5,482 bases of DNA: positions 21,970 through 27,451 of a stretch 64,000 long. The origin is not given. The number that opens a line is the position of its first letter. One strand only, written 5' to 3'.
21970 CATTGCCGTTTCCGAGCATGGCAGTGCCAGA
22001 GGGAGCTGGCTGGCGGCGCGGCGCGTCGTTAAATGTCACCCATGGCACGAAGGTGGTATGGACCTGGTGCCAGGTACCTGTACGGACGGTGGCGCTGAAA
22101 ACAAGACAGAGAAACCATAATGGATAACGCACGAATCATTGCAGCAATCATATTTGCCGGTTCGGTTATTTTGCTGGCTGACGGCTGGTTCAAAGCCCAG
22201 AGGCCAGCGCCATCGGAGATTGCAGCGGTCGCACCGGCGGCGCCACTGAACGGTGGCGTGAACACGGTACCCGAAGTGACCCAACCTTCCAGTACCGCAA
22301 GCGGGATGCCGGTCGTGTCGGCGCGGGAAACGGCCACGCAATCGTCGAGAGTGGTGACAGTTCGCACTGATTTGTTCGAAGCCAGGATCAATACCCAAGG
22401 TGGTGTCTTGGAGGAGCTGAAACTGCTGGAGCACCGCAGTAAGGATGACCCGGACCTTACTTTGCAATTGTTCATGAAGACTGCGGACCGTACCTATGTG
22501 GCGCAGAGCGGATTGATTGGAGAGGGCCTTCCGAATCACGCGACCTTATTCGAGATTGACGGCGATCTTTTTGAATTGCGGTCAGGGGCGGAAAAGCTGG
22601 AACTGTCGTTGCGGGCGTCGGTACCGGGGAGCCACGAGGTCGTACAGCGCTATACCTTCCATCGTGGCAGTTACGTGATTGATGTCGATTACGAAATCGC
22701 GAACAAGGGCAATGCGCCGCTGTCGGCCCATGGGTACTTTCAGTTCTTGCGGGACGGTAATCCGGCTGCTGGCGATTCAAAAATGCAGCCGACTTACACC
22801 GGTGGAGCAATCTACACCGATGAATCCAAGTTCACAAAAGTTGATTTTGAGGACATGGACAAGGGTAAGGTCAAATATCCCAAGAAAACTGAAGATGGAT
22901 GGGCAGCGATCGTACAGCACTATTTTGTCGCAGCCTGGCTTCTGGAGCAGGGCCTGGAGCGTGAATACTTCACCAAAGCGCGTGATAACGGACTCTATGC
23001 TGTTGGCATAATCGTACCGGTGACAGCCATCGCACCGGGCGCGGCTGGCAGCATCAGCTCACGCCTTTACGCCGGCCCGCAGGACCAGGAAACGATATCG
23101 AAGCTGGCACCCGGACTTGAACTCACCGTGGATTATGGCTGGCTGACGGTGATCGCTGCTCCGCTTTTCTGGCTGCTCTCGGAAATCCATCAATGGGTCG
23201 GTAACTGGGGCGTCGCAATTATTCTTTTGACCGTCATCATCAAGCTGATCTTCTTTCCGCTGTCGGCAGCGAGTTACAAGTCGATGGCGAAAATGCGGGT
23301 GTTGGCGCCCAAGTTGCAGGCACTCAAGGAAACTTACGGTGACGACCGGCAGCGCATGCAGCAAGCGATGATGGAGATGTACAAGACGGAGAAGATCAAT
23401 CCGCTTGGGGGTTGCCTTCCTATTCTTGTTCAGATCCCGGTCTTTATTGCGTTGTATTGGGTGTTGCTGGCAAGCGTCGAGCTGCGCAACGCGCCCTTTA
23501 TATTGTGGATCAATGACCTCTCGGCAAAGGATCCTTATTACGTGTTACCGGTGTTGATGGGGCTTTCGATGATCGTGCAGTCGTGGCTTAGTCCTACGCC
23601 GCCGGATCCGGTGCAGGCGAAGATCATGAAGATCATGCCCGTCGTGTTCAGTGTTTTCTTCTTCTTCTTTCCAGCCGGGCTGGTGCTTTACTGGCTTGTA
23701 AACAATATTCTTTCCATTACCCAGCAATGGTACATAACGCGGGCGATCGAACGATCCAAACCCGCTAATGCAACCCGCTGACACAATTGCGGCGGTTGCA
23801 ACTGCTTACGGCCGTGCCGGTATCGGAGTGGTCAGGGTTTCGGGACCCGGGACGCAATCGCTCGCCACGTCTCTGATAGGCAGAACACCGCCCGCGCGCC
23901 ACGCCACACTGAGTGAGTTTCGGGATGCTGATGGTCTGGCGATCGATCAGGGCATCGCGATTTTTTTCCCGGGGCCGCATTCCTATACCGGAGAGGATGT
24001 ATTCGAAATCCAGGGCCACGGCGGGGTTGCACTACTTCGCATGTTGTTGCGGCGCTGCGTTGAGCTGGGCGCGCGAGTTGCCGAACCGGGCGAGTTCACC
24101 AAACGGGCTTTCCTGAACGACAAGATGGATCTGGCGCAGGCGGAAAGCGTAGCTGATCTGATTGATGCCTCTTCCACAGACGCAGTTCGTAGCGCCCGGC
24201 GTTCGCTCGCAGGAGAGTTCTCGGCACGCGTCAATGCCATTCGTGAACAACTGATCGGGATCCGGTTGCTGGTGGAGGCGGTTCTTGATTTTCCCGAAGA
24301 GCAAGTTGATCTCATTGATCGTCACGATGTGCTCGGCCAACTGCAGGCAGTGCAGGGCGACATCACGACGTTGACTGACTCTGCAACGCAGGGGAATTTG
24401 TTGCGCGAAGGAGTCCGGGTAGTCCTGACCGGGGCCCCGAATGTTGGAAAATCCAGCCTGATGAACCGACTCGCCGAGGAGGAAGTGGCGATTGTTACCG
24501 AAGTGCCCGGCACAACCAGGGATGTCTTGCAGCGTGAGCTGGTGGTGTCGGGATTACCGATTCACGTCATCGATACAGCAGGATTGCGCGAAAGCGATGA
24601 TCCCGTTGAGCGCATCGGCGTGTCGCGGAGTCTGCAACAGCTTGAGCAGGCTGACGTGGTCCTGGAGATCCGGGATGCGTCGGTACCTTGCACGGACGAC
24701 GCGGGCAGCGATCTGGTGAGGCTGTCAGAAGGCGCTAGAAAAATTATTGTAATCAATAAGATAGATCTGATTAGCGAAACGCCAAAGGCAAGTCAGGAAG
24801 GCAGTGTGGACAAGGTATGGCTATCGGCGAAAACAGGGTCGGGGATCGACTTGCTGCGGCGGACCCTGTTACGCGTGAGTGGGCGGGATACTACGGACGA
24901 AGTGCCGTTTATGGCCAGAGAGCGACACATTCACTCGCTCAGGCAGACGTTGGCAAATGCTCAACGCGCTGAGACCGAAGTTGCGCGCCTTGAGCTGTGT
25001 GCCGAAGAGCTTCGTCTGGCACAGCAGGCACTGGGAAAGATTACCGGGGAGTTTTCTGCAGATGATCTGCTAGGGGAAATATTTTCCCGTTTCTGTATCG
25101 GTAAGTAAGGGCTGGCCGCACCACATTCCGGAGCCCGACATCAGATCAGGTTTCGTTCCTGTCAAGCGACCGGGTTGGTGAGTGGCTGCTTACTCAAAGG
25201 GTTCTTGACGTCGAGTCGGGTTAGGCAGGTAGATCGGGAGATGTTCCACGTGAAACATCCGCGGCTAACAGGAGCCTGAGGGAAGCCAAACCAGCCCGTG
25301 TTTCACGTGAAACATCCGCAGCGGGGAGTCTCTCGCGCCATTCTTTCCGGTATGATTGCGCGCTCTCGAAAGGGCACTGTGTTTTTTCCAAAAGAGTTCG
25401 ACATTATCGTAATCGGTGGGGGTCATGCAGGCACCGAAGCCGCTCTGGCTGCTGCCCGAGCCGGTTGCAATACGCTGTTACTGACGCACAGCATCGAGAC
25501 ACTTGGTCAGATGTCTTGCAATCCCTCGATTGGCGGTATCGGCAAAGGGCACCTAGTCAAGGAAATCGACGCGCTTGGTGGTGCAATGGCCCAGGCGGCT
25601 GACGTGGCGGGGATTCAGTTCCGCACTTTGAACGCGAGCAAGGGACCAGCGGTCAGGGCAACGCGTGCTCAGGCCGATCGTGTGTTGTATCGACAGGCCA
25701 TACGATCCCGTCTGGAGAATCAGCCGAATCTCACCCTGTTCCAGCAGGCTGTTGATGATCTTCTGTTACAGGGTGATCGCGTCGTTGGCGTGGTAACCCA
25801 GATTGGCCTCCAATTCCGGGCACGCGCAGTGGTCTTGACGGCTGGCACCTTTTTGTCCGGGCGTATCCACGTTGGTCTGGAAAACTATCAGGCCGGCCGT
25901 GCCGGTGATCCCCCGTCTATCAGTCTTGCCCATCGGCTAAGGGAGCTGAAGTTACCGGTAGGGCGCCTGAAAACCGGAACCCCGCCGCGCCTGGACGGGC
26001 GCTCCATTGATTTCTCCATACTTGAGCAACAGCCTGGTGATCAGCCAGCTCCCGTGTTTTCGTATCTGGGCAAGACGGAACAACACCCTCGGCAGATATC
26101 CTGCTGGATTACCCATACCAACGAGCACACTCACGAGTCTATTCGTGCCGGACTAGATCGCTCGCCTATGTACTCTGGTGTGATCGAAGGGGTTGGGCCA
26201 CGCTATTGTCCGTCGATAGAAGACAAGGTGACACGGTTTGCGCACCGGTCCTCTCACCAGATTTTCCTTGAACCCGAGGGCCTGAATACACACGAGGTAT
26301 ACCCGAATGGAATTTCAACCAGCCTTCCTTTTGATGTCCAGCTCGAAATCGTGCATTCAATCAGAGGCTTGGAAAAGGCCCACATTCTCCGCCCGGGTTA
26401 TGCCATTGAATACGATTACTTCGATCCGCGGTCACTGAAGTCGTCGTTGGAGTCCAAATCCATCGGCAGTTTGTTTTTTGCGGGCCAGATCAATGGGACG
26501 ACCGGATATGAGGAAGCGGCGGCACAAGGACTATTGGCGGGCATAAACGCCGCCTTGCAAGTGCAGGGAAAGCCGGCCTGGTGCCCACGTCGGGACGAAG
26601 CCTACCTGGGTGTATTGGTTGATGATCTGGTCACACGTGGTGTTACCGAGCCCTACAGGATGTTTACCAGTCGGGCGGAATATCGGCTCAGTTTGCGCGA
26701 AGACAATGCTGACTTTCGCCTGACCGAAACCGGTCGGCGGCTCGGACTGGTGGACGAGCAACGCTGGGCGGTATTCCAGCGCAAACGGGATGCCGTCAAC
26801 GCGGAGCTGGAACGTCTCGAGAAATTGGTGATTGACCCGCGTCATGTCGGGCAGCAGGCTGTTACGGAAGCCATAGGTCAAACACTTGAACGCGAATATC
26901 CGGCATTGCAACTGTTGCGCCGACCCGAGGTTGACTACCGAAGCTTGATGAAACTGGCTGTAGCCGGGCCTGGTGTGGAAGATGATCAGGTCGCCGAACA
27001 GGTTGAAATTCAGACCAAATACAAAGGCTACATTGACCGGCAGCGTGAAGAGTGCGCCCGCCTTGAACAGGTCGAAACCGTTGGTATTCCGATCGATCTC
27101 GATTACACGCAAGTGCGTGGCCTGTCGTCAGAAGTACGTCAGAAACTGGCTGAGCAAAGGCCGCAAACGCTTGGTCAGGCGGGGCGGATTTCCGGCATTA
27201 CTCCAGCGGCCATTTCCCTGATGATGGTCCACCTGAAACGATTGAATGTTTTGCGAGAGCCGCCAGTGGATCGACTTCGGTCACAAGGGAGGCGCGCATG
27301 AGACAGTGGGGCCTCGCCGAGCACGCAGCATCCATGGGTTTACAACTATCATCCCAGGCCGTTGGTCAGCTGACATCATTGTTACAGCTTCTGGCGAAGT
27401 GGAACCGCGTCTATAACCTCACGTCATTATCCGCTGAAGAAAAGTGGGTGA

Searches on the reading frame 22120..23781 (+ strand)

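Call 45: search_protein_families(library=pfam, proteins=[window:22120-23781:+], max_evalue=0.000001)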
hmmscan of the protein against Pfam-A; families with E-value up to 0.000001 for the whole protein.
window:22120-23781:+ (553 aa): 2 families
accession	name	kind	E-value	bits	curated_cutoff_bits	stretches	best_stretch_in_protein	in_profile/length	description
PF14849.12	YidC_periplas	-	2e-83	281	24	1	79-352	2-283/283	YidC periplasmic domain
PF02096.25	60KD_IMP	-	3.9e-66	222.5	35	1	363-541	1-163/163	60Kd inner membrane protein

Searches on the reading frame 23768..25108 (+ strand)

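Call 45: search_protein_families(library=pfam, proteins=[window:23768-25108:+], max_evalue=0.000001)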
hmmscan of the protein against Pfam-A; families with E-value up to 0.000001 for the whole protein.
window:23768-25108:+ (446 aa): 4 families
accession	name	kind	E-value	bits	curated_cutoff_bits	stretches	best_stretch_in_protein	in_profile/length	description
PF12631.12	MnmE_helical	-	2.4e-54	185.1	40.1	1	122-443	1-211/211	MnmE helical domain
PF10396.14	TrmE_N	-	1.2e-39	135.5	29.8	1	6-119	1-117/117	GTP-binding protein TrmE N-terminus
PF01926.29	MMR_HSR1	-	6.5e-22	78.2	21.9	1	217-331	1-113/113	50S ribosome-binding GTPase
PF02421.24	FeoB_N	-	1.7e-08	34.6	27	1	217-335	2-118/156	Ferrous iron transport protein B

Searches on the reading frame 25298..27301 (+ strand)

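Call 45: search_protein_families(library=pfam, proteins=[window:25298-27301:+], max_evalue=0.000001)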
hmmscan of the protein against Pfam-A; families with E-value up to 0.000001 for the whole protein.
window:25298-27301:+ (667 aa): 4 families
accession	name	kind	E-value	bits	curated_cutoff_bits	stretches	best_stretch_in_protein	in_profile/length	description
PF01134.28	GIDA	-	1.7e-174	580.9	22.1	1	35-425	1-390/391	Glucose inhibited division protein A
PF21680.2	GIDA_C_1st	-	3.6e-24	85.8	24.7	1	487-583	1-96/96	tRNA modifying enzyme MnmG/GidA C-terminal helical domain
PF13932.14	SAM_GIDA_C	-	4.9e-23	81.2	27.1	1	588-643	2-57/57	tRNA modifying enzyme MnmG/GidA C-terminal helical bundle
PF12831.13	FAD_oxidored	-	1e-07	32.1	27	1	35-178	1-140/416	FAD dependent oxidoreductase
